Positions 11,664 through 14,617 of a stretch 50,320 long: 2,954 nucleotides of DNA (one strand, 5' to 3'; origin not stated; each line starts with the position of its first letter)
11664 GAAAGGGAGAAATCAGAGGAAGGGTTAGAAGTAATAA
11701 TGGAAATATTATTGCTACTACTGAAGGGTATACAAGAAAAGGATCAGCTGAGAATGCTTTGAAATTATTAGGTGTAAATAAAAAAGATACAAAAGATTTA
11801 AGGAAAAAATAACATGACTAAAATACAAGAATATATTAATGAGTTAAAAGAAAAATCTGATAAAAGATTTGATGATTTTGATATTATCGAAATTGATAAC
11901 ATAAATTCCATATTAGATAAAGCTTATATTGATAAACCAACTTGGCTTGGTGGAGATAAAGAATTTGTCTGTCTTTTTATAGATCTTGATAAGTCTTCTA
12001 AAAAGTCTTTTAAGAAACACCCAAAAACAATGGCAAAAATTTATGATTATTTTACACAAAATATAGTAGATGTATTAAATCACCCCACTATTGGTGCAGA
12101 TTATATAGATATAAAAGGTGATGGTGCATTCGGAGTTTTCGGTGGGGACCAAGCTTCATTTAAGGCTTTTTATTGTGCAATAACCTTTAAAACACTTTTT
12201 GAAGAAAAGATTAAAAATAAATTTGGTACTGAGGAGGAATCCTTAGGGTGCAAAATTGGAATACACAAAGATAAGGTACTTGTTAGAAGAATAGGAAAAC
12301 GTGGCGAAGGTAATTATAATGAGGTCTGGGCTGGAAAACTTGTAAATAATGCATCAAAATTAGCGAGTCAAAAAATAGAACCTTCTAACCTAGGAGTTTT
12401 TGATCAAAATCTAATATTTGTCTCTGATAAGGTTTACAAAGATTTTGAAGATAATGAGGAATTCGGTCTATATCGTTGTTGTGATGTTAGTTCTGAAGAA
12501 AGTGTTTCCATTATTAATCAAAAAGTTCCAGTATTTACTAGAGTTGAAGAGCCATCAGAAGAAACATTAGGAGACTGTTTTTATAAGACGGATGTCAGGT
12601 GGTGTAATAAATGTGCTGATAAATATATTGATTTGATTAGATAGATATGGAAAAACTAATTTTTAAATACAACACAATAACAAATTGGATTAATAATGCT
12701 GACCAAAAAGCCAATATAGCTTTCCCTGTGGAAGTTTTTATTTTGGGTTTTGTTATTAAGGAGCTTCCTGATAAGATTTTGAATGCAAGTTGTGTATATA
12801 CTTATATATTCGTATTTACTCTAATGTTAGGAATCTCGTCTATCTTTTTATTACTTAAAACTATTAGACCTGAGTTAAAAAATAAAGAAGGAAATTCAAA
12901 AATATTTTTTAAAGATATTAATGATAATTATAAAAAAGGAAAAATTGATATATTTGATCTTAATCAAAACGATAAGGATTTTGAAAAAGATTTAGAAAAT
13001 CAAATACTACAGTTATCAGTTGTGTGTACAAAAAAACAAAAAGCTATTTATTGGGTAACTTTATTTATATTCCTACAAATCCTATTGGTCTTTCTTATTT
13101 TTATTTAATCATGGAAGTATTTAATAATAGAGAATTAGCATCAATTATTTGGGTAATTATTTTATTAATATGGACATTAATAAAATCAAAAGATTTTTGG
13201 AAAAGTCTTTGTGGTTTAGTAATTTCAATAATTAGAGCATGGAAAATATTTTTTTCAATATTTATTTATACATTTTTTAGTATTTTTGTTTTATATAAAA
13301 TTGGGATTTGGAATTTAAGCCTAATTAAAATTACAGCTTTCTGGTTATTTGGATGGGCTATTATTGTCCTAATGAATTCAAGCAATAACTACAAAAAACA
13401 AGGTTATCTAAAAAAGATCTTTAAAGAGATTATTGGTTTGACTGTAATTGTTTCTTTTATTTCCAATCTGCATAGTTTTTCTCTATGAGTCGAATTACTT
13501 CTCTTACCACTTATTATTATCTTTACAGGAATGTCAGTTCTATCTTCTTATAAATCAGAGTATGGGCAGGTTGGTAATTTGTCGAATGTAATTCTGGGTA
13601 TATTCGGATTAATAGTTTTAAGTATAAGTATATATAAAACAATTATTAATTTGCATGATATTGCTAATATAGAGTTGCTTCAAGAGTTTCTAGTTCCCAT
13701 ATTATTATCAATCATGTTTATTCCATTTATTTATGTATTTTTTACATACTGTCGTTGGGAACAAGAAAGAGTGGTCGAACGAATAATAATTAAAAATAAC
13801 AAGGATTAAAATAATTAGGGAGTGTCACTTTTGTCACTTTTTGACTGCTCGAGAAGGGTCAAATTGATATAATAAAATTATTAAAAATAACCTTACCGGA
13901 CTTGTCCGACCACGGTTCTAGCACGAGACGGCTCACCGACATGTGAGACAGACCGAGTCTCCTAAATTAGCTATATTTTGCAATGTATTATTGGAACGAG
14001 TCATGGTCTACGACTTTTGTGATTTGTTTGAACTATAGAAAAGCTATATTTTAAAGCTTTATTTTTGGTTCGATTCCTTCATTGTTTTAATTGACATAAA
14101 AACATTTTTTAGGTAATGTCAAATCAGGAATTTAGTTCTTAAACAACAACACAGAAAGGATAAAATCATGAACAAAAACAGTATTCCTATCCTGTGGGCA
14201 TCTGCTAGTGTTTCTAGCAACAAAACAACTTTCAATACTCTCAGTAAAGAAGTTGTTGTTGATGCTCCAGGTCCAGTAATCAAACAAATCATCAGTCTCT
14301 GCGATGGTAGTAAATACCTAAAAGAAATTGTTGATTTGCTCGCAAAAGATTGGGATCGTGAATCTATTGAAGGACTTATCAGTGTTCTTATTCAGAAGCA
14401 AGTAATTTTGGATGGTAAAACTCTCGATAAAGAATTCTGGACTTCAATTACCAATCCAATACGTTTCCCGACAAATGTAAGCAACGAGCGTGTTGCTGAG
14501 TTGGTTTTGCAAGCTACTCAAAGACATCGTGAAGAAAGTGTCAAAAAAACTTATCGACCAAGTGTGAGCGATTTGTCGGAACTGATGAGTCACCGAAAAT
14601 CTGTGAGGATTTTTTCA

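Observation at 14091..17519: Compact azol(in)e-type RiPP-like island: an all-in-one RRE-SagB-YcaO enzyme, an HExxH peptidase and a hidden Cys/Ser/Gly peptide gene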

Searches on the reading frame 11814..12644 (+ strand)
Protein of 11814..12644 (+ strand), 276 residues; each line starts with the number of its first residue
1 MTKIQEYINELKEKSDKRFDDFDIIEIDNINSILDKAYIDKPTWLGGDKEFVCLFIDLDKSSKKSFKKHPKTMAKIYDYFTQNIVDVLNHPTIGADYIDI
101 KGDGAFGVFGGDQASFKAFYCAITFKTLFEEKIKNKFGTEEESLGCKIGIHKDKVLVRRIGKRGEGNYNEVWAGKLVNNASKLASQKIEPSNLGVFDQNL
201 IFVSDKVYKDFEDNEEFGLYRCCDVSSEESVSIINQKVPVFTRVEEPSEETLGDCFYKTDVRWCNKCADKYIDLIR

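Call 54: search_protein_families(library=pfam, proteins=[window:11814-12644:+], max_evalue=0.001)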
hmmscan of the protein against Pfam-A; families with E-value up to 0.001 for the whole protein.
window:11814-12644:+ (276 aa): 1 family
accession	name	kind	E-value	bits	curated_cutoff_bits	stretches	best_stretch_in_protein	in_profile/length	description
PF00211.25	Guanylate_cyc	-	5.1e-06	26.6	21.9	1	53-186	11-139/183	Adenylate and Guanylate cyclase catalytic domain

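Call 82: search_protein_families(library=padloc, proteins=[window:11814-12644:+], max_evalue=0.0001)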
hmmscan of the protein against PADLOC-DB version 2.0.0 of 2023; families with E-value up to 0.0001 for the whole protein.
window:11814-12644:+ (276 aa): 7 families
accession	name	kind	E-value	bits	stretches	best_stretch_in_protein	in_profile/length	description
PDLC02369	PycC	-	5e-64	214.2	1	6-275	4-243/248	-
PDLC00763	PycC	-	6.2e-49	164.8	1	3-273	10-259/268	Pycsar cyclase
PDLC02368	PycC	-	1.2e-21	75.4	1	50-216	44-205/234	-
PDLC02367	PycC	-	9e-20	69.1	1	51-217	44-198/226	-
PDLC00766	PycC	-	9e-13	46.2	1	52-216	45-200/232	Pycsar cyclase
PDLC02370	PycC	-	4.6e-06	24.2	1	52-184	83-220/340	-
PDLC00734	PycC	-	6.1e-05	20.3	1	49-212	188-345/374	Pycsar cyclase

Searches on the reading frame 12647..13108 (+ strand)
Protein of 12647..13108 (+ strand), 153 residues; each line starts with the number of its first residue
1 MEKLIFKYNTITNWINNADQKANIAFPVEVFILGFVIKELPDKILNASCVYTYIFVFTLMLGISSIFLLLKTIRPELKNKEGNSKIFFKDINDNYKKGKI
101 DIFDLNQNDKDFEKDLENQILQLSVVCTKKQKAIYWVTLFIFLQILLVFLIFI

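Call 54: search_protein_families(library=pfam, proteins=[window:12647-13108:+], max_evalue=0.001)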
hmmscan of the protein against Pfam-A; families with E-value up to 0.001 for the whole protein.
window:12647-13108:+ (153 aa): 1 family
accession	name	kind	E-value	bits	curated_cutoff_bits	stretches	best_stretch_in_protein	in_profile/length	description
PF18967.5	PycTM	-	2.2e-05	25.3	27.2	1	54-136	12-99/107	Pycsar effector protein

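Call 82: search_protein_families(library=padloc, proteins=[window:12647-13108:+], max_evalue=0.0001)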
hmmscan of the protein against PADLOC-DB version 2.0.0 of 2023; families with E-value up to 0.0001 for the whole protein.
window:12647-13108:+ (153 aa): 10 families
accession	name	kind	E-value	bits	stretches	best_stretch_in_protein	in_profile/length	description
PDLC02364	PycTM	-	2.8e-22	77.8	1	4-151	9-151/160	-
PDLC02363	PycTM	-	1.1e-19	68.8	1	9-151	14-149/154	-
PDLC00700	Effector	-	4.1e-14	50.9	1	14-152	18-164/173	2TM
PDLC02365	PycTM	-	1e-13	49.9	1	2-152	3-159/165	-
PDLC00685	Effector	-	2.4e-09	35.2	1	9-145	26-159/174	2TM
PDLC00711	Effector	-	5.4e-08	31.2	1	13-147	20-153/164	2TM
PDLC00692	Effector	-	1.9e-07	29.1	1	10-152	13-151/167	2TM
PDLC00691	Effector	-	4.6e-07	27.9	1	2-150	5-162/176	2TM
PDLC00698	Effector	-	4.8e-06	24.7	0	86-153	128-187/198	2TM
PDLC00678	Effector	-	6e-06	24.4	1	49-151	59-170/184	2TM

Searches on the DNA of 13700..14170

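Call 55: search_rna_families(source=window, start=13700, end=14170, threshold=evalue, max_evalue=5, show_alignments=2)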
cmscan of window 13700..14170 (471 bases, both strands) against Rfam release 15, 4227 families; matches with E-value up to 5: 2.
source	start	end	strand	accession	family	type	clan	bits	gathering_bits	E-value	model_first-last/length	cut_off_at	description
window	13785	13831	+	RF01743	leu-phe_leader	Cis-reg; leader;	-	19.1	70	1.1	1-162/162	no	leu/phe leader RNA from Lactococcus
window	13977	13997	-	RF01319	CRISPR-DR6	Gene; CRISPR;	-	15.5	39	2.7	1-30/30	no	CRISPR RNA direct repeat element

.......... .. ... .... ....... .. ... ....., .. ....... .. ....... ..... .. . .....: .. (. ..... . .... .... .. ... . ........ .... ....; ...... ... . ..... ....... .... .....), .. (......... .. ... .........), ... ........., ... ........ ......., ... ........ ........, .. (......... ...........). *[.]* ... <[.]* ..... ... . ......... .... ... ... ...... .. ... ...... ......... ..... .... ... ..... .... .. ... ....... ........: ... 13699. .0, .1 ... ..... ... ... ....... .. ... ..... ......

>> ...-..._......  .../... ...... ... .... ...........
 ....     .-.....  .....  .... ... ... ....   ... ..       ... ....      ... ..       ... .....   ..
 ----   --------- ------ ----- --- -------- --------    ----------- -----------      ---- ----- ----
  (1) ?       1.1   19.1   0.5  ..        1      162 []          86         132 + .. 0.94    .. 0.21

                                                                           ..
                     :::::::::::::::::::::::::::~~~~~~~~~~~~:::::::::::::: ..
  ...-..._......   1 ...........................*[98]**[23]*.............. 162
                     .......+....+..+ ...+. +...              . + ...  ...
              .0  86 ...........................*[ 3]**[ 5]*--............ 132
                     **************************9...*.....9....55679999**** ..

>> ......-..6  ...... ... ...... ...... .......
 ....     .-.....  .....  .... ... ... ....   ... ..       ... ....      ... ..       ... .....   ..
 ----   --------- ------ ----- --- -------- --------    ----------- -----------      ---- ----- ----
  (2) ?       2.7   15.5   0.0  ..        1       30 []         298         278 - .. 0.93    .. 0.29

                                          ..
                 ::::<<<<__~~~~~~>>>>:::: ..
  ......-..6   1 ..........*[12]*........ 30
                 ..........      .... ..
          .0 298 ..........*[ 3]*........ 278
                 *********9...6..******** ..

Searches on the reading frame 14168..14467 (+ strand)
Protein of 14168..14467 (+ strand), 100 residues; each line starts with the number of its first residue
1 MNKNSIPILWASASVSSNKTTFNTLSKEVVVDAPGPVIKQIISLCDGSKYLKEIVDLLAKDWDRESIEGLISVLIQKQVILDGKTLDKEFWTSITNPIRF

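Call 49: search_solved_structures(query=A3, max_evalue=10, show_alignments=2)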
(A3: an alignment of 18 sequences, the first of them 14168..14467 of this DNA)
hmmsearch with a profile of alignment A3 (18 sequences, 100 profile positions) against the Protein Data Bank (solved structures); distinct sequences matched with E-value up to 10: 6.
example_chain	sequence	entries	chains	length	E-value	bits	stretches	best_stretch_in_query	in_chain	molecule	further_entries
2qyp_A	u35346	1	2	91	0.21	14.8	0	28-60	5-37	Proactivator polypeptide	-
9ugr_A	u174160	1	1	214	0.58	13.4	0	50-76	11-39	Syn-F4-Link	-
8th8_Q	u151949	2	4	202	1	12.6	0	35-61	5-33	Calmodulin 7-2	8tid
5msn_A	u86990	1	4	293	1.1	12.6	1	53-83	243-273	DCC1 protein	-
2gtg_A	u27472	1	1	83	1.1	12.5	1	26-60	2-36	Proactivator polypeptide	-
35wa_A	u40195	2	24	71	1.4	12.2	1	56-95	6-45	4-oxalocrotonate tautomerase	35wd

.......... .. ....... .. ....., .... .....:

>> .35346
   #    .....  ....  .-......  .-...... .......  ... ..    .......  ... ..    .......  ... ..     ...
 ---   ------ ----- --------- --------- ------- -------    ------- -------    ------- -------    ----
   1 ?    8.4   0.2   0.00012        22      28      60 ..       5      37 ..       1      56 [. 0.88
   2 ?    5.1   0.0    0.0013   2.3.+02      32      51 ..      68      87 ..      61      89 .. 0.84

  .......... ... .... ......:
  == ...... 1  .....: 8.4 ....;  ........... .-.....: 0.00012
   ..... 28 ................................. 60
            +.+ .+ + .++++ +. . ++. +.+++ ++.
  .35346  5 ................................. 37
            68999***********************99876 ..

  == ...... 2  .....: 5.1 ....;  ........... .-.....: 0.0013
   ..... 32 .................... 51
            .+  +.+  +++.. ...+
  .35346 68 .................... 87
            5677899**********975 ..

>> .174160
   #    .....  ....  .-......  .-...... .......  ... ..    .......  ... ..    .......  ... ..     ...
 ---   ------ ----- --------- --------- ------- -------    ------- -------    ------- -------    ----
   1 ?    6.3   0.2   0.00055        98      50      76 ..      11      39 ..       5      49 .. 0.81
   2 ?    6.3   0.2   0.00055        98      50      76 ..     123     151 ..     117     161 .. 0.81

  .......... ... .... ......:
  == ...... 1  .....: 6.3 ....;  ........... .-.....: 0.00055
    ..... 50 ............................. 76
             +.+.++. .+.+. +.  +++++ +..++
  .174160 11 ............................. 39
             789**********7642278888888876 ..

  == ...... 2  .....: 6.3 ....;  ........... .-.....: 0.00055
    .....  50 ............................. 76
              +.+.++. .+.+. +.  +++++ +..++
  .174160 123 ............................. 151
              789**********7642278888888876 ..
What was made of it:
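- On RiPP recognition element (PqqD-like RRE): No PDB sequence hit (call 49).
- Tried and rejected: The RRE profile found nothing meaningful in the PDB (call 49).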

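Call 51: search_protein_families(library=pfam, alignment_id=A3, max_evalue=10)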
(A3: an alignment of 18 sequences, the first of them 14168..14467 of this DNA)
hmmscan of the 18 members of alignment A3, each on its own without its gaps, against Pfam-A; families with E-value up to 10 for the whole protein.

A. member 1, window:14168-14467:+ (100 aa): 5 families
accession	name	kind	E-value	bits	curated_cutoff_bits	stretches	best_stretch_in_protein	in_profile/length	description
PF21475.2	PaaA-like_N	-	0.059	13.3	27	1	25-60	20-53/60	PaaA-like, N-terminal domain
PF08635.15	ox_reductase_C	-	0.066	13.3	22.5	1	15-57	32-69/142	Putative oxidoreductase C terminal domain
PF03965.22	Penicillinase_R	-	0.074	13.8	22.6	1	49-85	18-56/115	Penicillinase repressor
PF21782.3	PKMT_2nd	-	0.14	13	27.8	1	14-67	12-63/98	PKMT, C-terminal winged helix domain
PF04738.18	Lant_dehydr_N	-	0.27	9.8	28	1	36-81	146-194/649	Lantibiotic dehydratase, N terminus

B. families by the number of members that match (of 18 scanned): 20 families
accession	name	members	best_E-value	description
PF03965.22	Penicillinase_R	8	0.004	Penicillinase repressor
PF21475.2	PaaA-like_N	7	0.0012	PaaA-like, N-terminal domain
PF21782.3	PKMT_2nd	5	0.033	PKMT, C-terminal winged helix domain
PF04738.18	Lant_dehydr_N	4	0.042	Lantibiotic dehydratase, N terminus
PF05402.18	PqqD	3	0.016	Coenzyme PQQ synthesis protein D (PqqD)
PF21084.3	DUF4423_like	2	0.04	Winged Helix-turn-helix domain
PF02100.23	ODC_AZ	2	0.068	Ornithine decarboxylase antizyme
PF17727.6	CtsR_C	2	0.22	CtsR C-terminal dimerization domain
PF04809.18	HupH_C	1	0.014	HupH hydrogenase expression protein, C-terminal conserved region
PF16221.11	HTH_47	1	0.016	winged helix-turn-helix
PF24764.1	rva_4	1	0.034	Integrase core domain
PF23591.1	CILP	1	0.037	Cartilage intermediate layer protein 1-like domain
PF18688.6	DUF5638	1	0.05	Family of unknown function (DUF5638)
PF07106.19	TBPIP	1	0.056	TBPIP/Hop2 winged helix domain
PF05099.18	TerB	1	0.06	Tellurite resistance protein TerB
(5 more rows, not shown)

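Call 58: predict_structure(alignment_id=A3)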
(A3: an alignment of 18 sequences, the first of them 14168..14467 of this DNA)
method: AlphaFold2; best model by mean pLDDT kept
length: 100 residues; sequences in the alignment: 18
mean_pLDDT: 85.3   pTM: 0.74
mean pLDDT of the five models: 85.3, 83.8, 83.6, 82.3, 68.8
residues with pLDDT >= 90: 59; 70-90: 26; 50-70: 10; < 50: 5
segments of 3 or more residues with pLDDT < 50: 96-100
pLDDT, mean of each block of 10 residues (from residue 1): 86 87 88 92 93 95 95 92 74 51
secondary structure, 60 per line:
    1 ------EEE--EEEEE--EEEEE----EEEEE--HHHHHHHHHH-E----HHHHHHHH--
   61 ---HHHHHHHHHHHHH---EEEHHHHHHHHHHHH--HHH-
elements in order: E7-9 E12-16 E19-23 E28-32 H35-44 H51-58 H64-76 E80-82 H83-94
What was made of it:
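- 14168..14413 (+): RRE (RiPP recognition element) domain, about aa 1-82. Model with pLDDT 85 and a beta-strands-then-three-helices layout (call 58).
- On RiPP recognition element (PqqD-like RRE): AlphaFold model with pLDDT 85: E7-9 (short), E12-16, E19-23, E28-32, then H35-44, H51-58 and H64-76 (call 58).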

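Call 62: fold_search(model_id=the predicted structure, library=pdb)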
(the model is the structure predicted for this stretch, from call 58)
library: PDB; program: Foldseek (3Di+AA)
matches with E <= 10: 831; with E <= 0.001: 1
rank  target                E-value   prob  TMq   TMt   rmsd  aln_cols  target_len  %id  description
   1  4bs9                  9.5e-04  1.00  0.56  0.10   3.0        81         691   15  Structure of the heterocyclase TruD (released 2013-11-06)
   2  4v1t_B                2.3e-03  1.00  0.56  0.09   3.1        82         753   17  Heterocyclase in complex with substrate and Cofactor (released 2015-01-14)
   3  8t19_A                5.0e-03  1.00  0.62  0.71   2.5        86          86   15  RiPP precursor peptide recognition element (RRE) domain of Ocin-ThiF-like partner protein, PbtF, bound to an 8 residue (released 2024-06-12)
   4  4v1v_B                5.6e-03  1.00  0.58  0.10   4.4        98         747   18  Heterocyclase in complex with substrate and Cofactor (released 2015-01-14)
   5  5lq4_B                7.7e-03  1.00  0.59  0.15   2.7        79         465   15  The Structure of ThcOx, the First Oxidase Protein from the Cyanobactin Pathways (released 2016-11-09)
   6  5lq4_A                8.2e-03  1.00  0.57  0.15   2.6        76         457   14  The Structure of ThcOx, the First Oxidase Protein from the Cyanobactin Pathways (released 2016-11-09)
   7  4v1v_A                8.2e-03  1.00  0.60  0.11   4.2        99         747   16  Heterocyclase in complex with substrate and Cofactor (released 2015-01-14)
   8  4v1u_B                1.1e-02  1.00  0.54  0.09   3.2        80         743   18  Heterocyclase in complex with substrate and Cofactor (released 2015-01-14)
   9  8vpo                  1.2e-02  1.00  0.65  0.17   2.9        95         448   15  X-Ray Crystal Structure of TigE from Paramaledivibacter caminithermalis (released 2024-02-07)
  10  4v1u_A                1.7e-02  1.00  0.58  0.10   4.2        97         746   16  Heterocyclase in complex with substrate and Cofactor (released 2015-01-14)
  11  4v1t_A                1.9e-02  1.00  0.56  0.10   4.5        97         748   18  Heterocyclase in complex with substrate and Cofactor (released 2015-01-14)
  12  5v1v_A                2.4e-02  1.00  0.51  0.57   3.2        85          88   19  TbiB1 in Complex with the TbiA(alpha) Leader Peptide (released 2018-09-05)
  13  6gri_2                3.1e-02  0.97  0.47  0.21   3.9        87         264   23  E. coli Microcin synthetase McbBCD complex (released 2019-01-30)
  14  5v1u_A                5.6e-02  0.98  0.49  0.56   3.3        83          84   19  TbiB1 in Complex with the TbiA(beta) Leader Peptide (released 2018-09-05)
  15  5v1u_B                6.3e-02  0.98  0.49  0.55   3.3        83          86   19  TbiB1 in Complex with the TbiA(beta) Leader Peptide (released 2018-09-05)
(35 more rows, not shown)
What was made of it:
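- On LAP / TOMM (azol(in)e RiPP) biosynthetic cluster: The peptide-binding part of the partner's role is supplied by the cis RRE (call 62).
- The RRE fold (calls 58, 62). The enzyme carries an RRE, a domain specialised for binding leader peptides (call 62).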

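Call 100: search_protein_representatives(alignment_id=A3)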
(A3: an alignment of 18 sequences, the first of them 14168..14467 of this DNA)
Query: 18 sequences, 100 profile positions. Proteins with E-value up to 0.001 (for the whole library): 195; up to 1e-10: 74; up to 1e-30: 2. The best 150 are listed.
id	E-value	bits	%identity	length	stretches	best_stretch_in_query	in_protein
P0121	8.5e-34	131.6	-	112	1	1-100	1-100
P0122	5.8e-33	129.0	-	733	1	1-100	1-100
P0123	1.6e-30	121.1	-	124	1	1-100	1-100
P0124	7.8e-30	118.9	-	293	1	2-100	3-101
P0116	4.3e-29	116.5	-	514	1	1-99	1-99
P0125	4.0e-28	113.4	-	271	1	2-100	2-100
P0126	6.0e-26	106.5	-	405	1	1-100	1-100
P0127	6.4e-26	106.4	-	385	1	1-100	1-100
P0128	2.2e-25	104.7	-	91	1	1-85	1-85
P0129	1.1e-24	102.4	-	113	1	1-100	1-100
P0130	2.2e-24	101.5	-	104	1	1-97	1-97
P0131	4.4e-24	100.5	-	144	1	1-80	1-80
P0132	3.0e-23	97.8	-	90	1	1-89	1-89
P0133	2.4e-22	94.9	-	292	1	1-100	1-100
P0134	6.3e-21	90.3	-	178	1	1-99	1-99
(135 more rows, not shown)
